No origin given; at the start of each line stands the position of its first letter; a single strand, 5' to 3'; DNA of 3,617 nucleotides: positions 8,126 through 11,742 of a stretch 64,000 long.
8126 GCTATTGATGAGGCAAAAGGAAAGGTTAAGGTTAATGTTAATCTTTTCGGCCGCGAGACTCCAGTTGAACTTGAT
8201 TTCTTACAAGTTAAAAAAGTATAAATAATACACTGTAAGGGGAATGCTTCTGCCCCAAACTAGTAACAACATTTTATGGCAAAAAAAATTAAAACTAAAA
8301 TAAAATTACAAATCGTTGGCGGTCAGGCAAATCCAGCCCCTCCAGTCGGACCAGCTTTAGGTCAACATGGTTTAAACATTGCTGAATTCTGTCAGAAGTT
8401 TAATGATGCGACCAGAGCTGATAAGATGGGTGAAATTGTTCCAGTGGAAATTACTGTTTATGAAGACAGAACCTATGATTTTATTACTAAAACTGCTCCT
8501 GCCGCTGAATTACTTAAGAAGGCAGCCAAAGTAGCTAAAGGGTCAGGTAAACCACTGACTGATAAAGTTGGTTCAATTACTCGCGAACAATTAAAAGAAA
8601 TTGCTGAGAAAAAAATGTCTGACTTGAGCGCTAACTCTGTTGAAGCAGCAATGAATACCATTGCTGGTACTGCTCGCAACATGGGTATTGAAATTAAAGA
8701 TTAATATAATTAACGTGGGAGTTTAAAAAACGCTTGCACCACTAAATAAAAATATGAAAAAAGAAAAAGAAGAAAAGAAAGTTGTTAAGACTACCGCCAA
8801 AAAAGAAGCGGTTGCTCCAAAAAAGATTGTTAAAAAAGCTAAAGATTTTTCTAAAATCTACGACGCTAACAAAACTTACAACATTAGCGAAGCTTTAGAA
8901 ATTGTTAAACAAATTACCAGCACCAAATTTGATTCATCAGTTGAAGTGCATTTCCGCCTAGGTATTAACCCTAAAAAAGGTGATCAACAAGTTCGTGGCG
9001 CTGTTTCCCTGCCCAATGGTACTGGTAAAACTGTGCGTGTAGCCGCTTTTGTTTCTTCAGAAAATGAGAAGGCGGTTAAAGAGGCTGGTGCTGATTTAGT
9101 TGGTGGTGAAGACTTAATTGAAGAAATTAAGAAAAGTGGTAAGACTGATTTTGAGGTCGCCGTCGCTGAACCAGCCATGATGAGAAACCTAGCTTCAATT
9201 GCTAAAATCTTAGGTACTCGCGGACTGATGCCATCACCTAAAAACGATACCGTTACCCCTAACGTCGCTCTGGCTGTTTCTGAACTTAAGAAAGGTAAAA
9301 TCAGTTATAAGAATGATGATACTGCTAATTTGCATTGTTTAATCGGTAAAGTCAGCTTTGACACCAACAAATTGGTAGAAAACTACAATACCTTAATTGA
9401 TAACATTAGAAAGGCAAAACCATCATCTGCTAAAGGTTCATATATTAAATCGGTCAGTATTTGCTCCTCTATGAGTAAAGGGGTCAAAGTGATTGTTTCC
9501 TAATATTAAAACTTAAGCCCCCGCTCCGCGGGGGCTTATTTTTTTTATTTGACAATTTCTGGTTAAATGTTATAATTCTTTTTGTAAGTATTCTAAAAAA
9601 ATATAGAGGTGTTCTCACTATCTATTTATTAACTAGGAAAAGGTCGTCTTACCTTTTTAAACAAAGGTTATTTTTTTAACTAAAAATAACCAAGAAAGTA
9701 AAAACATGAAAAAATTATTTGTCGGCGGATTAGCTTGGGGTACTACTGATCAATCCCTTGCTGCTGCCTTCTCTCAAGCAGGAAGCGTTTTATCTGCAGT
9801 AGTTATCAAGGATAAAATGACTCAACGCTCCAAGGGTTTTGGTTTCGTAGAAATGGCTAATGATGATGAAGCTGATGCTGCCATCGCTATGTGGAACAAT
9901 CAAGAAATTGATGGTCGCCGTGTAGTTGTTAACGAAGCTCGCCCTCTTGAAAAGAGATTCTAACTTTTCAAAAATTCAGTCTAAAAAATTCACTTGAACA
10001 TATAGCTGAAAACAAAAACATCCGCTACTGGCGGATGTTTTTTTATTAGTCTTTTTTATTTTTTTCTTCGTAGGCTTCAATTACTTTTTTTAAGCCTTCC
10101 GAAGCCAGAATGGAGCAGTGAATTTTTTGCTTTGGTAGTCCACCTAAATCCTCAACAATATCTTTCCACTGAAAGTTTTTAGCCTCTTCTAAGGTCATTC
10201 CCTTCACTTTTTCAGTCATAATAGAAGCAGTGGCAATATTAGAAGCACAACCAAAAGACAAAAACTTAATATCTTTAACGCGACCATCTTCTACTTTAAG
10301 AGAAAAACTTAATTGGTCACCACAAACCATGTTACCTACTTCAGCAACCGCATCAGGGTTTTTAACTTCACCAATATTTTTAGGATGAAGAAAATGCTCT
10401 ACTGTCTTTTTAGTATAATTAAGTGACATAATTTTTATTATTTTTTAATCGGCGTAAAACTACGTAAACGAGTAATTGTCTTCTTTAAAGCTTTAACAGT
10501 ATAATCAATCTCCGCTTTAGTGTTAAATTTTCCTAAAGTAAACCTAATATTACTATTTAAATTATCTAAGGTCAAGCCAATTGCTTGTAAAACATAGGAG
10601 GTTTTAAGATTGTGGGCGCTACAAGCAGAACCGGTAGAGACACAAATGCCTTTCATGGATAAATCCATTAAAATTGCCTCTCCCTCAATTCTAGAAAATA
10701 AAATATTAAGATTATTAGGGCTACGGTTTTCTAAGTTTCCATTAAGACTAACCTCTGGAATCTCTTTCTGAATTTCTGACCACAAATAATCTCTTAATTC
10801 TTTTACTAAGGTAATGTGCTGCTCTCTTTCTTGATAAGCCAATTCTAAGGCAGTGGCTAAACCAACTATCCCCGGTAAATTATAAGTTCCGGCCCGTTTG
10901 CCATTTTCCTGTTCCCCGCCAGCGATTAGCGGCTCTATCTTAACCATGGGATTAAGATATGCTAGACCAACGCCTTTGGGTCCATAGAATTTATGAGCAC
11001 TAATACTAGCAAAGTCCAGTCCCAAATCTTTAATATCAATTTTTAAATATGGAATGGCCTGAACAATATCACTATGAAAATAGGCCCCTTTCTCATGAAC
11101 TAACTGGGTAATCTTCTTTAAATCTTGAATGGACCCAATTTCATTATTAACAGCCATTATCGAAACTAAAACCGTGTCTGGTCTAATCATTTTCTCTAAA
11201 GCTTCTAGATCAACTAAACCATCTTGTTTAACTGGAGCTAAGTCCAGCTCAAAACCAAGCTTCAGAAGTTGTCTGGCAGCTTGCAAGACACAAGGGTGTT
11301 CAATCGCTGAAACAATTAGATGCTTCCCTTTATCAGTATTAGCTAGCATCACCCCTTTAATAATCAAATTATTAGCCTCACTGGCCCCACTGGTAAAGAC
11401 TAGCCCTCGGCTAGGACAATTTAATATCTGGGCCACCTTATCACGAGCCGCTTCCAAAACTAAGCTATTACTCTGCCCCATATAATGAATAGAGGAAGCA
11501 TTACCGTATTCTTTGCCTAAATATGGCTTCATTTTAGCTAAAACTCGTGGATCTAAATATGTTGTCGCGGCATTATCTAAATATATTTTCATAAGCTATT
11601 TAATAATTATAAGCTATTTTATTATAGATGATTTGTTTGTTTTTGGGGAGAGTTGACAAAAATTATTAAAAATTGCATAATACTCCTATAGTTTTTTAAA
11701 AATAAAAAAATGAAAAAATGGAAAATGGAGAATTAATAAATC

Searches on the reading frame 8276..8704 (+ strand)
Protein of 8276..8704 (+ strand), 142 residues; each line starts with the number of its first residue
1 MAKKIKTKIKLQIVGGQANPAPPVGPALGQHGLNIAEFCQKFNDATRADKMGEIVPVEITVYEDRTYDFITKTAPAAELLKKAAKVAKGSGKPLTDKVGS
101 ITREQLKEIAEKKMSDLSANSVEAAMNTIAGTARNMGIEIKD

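Call 74: search_protein_families(library=pfam, proteins=[window:8276-8704:+], max_evalue=0.01)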
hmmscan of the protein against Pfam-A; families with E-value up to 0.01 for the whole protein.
window:8276-8704:+ (142 aa): 2 families
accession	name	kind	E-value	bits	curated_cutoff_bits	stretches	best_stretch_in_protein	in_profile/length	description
PF03946.19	Ribosomal_L11_N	-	4.8e-28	97.1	32.9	1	9-67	1-58/58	Ribosomal protein L11, N-terminal domain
PF00298.24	Ribosomal_L11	-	3.7e-27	95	21.4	1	72-140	1-69/69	Ribosomal protein L11, RNA binding domain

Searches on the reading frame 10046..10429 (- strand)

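Call 37: search_protein_families(library=pfam, proteins=[window:10046-10429:-], max_evalue=0.001)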
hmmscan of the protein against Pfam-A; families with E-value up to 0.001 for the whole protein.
window:10046-10429:- (127 aa): 1 family
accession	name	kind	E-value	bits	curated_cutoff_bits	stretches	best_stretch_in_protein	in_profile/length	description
PF01592.21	NifU_N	-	2e-40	138.3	22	1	5-126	2-126/127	NifU-like N terminal domain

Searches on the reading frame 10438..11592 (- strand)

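Call 37: search_protein_families(library=pfam, proteins=[window:10438-11592:-], max_evalue=0.001)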
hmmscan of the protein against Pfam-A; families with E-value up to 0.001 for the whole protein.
window:10438-11592:- (384 aa): 4 families
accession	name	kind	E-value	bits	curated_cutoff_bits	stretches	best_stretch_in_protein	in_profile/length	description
PF00266.25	Aminotran_5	-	1.1e-81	275.1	21.5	1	3-364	1-370/371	Aminotransferase class-V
PF01053.26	Cys_Met_Meta_PP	-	1.5e-06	27.5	27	1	47-203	55-200/381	Cys/Met metabolism PLP-dependent enzyme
PF01041.23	DegT_DnrJ_EryC1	-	7.4e-05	22.6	19.8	1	67-206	45-174/360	DegT/DnrJ/EryC1/StrS aminotransferase family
PF01212.27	Beta_elim_lyase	-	0.00016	21.5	27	1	49-178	37-174/288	Beta-eliminating lyase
